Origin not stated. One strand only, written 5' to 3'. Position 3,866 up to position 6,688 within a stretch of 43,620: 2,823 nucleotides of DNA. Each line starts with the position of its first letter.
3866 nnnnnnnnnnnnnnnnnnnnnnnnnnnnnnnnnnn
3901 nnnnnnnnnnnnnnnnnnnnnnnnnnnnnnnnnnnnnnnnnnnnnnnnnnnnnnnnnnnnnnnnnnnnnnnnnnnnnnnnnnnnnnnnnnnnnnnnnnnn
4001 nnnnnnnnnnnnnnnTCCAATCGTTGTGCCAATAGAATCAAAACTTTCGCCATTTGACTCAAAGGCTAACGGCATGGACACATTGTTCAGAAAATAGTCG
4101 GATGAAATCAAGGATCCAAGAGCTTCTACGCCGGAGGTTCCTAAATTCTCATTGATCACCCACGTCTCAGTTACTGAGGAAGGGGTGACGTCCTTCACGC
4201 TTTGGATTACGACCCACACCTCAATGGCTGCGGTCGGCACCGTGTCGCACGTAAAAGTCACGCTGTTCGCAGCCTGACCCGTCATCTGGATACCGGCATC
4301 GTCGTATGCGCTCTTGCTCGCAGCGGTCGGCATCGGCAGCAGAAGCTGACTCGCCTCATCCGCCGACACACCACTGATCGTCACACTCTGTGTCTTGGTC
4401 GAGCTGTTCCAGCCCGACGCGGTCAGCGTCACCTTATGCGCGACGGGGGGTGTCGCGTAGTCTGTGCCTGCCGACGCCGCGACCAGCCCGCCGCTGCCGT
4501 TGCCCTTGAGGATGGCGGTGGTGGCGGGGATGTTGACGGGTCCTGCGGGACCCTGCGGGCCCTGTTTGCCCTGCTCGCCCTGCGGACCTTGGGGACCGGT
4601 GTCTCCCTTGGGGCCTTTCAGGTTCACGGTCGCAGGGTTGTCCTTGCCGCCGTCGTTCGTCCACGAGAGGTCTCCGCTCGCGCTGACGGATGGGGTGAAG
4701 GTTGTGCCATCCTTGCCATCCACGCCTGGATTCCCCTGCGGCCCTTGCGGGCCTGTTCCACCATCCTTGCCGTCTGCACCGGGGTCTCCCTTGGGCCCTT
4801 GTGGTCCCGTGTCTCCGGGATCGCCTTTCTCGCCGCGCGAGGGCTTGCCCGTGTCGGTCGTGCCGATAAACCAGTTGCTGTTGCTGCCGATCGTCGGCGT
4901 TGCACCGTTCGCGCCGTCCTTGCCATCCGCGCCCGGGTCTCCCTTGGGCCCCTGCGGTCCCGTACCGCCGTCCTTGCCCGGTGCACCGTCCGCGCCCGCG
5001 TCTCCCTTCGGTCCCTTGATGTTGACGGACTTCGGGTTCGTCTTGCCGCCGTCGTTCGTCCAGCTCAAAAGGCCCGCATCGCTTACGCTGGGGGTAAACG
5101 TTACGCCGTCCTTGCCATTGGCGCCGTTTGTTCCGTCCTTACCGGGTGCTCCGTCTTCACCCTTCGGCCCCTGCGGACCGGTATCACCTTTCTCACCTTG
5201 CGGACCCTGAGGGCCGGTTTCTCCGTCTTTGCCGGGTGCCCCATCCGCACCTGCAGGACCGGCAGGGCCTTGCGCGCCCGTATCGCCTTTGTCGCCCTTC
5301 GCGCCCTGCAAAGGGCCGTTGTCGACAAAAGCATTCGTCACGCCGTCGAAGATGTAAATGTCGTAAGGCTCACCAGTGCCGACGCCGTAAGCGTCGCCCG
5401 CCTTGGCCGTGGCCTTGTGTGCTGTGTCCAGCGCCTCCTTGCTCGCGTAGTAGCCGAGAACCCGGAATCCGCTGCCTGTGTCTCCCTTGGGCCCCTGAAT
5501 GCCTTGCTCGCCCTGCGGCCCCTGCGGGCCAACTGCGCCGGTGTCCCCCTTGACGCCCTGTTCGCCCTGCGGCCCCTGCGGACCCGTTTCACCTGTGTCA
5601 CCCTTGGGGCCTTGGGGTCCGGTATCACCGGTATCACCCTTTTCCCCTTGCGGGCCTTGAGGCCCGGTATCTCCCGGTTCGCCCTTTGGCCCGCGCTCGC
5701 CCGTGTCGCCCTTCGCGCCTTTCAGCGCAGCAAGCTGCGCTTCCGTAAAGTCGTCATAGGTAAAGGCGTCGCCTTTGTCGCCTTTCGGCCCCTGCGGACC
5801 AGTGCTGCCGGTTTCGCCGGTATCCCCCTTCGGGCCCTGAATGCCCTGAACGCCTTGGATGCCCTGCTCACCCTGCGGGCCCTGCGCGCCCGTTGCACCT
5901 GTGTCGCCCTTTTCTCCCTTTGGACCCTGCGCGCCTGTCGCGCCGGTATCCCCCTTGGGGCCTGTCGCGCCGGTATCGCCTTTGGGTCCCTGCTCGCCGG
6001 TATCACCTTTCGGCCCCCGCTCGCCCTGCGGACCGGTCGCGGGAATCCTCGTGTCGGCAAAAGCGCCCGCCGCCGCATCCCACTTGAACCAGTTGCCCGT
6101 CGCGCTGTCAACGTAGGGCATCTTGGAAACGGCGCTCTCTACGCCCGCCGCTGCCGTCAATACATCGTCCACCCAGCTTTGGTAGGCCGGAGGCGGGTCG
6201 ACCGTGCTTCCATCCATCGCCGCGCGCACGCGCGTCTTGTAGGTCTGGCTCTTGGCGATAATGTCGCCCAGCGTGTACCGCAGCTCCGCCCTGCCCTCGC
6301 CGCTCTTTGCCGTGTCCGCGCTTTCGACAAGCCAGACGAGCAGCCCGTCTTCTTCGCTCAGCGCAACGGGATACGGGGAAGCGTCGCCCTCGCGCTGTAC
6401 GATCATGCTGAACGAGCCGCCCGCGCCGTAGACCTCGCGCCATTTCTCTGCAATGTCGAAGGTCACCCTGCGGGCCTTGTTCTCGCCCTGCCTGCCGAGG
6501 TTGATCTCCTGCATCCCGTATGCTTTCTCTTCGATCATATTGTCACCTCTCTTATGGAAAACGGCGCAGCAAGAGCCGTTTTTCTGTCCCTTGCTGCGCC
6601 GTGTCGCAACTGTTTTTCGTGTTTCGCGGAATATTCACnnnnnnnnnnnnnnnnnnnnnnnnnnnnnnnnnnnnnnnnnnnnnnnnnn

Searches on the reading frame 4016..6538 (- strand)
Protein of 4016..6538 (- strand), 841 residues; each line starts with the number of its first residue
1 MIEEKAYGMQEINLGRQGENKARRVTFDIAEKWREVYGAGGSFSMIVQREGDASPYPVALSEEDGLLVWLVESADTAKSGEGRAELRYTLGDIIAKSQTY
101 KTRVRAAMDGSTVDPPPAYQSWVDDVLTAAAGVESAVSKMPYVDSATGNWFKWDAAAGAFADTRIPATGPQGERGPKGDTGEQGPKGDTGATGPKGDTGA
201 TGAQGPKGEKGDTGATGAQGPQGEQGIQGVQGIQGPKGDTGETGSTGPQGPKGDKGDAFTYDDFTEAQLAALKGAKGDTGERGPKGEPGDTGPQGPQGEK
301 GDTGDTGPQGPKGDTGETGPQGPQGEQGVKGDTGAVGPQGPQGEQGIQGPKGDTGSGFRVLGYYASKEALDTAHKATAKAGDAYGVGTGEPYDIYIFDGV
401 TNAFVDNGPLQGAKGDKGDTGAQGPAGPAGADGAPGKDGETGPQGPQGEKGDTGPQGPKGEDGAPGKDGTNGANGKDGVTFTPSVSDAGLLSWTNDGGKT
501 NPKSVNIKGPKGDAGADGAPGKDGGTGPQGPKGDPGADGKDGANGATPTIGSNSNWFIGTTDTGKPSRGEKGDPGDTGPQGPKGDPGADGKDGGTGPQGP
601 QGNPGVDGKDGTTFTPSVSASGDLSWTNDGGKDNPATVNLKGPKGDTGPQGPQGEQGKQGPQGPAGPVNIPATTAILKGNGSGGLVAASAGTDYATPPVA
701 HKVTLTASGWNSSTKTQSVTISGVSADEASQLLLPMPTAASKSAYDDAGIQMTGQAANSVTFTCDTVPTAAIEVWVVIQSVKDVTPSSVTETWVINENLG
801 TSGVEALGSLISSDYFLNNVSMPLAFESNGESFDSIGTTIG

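Call 7: search_protein_families(library=pfam, max_evalue=0.1, proteins=[window:4016-6538:-])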
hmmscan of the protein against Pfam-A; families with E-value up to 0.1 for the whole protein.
window:4016-6538:- (841 aa): 1 family
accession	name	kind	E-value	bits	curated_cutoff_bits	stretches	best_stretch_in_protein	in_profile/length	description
PF01391.23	Collagen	-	2e-52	175.3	27.2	8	304-355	4-55/60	Collagen triple helix repeat (20 copies)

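Call 8: search_protein_families(library=phrogs, max_evalue=0.1, proteins=[window:4016-6538:-])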
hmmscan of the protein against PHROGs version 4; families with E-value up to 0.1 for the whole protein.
window:4016-6538:- (841 aa): 56 families (the best 25 are shown)
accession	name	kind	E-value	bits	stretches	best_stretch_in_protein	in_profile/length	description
phrog_819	-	tail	2.2e-88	298.6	4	274-479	505-714/1024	tail protein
phrog_6320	-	tail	3.4e-71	242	4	167-256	111-203/745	tail fiber protein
phrog_5073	-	tail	5.9e-69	234.4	5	168-257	269-361/519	tail fiber protein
phrog_10972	-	tail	3.4e-52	179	8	114-229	107-223/343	tail fiber protein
phrog_1806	-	tail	7.8e-49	167.4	7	410-546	107-231/276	collagen like minor tail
phrog_8745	-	tail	6.9e-47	160.5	4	168-257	1388-1486/1803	tail fiber protein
phrog_366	-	tail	4.7e-46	159.2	7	231-323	308-385/474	tail fiber protein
phrog_3904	-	tail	2.1e-40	139.9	6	316-442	768-889/1086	tail fiber protein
phrog_1658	-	unknown function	7.3e-40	138.2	5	231-307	42-109/239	-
phrog_18350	-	tail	2.5e-38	133.2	7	167-268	103-208/253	tail fiber protein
phrog_38806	-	unknown function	2.8e-37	129.6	6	268-355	64-148/285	-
phrog_26246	-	tail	5e-36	125.5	5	168-258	106-196/329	tail protein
phrog_3420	-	unknown function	2.5e-33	115.7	2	142-516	16-376/929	-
phrog_32409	-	tail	3.9e-28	99.2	6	207-280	190-263/884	tail fiber protein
phrog_17587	-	tail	1.6e-26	93.9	4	131-238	313-420/641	tail fiber protein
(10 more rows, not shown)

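Call 30: search_solved_structures(query=window:4016-6538:-, max_evalue=0.01)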
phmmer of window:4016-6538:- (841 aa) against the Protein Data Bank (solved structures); distinct sequences matched with E-value up to 0.01: 39.
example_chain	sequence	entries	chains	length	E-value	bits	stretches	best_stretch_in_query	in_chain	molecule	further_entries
3hqv_B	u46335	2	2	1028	1.1e-60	209.2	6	169-355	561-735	Collagen alpha-2(I) chain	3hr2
3hqv_A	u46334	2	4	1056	1.3e-50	175.8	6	181-355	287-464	Collagen alpha-1(I) chain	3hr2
9han_C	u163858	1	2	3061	4.2e-24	88.1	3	170-356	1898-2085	Collagen type VI alpha 3 chain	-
9han_B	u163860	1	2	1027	2.2e-21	79.1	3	169-355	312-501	Collagen type VI alpha 2 chain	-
9han_A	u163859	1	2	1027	1.7e-18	69.6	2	168-355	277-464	Collagen type VI alpha 1 chain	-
9wxp_BL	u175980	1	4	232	1e-17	67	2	169-336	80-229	Collagen alpha-3(IX) chain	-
9wxp_BJ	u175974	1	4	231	1.7e-17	66.3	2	187-340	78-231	Collagen alpha-1(IX) chain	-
9wxp_BK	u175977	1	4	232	2.5e-16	62.4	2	180-355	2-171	Collagen type IX alpha 2 chain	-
9wxp_DB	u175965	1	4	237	3.3e-16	62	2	181-355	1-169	Collagen alpha-2(V) chain preproprotein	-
9wxp_BA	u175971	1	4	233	1.2e-15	60.2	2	295-355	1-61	Fibrillar collagen NC1 domain-containing protein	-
9wxp_DD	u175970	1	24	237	1.3e-15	60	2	168-331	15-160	Collagen type II alpha 1 chain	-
9wxp_BC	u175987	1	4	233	2.3e-15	59.2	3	295-355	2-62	Collagen type XI alpha 1 chain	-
9wxp_CA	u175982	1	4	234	1.2e-14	56.8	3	168-253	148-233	Fibrillar collagen NC1 domain-containing protein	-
9wxp_CC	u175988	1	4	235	2.2e-14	56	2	168-253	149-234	Collagen type XI alpha 1 chain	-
9wxp_CD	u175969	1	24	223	2.5e-14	55.8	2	274-346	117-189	Collagen type II alpha 1 chain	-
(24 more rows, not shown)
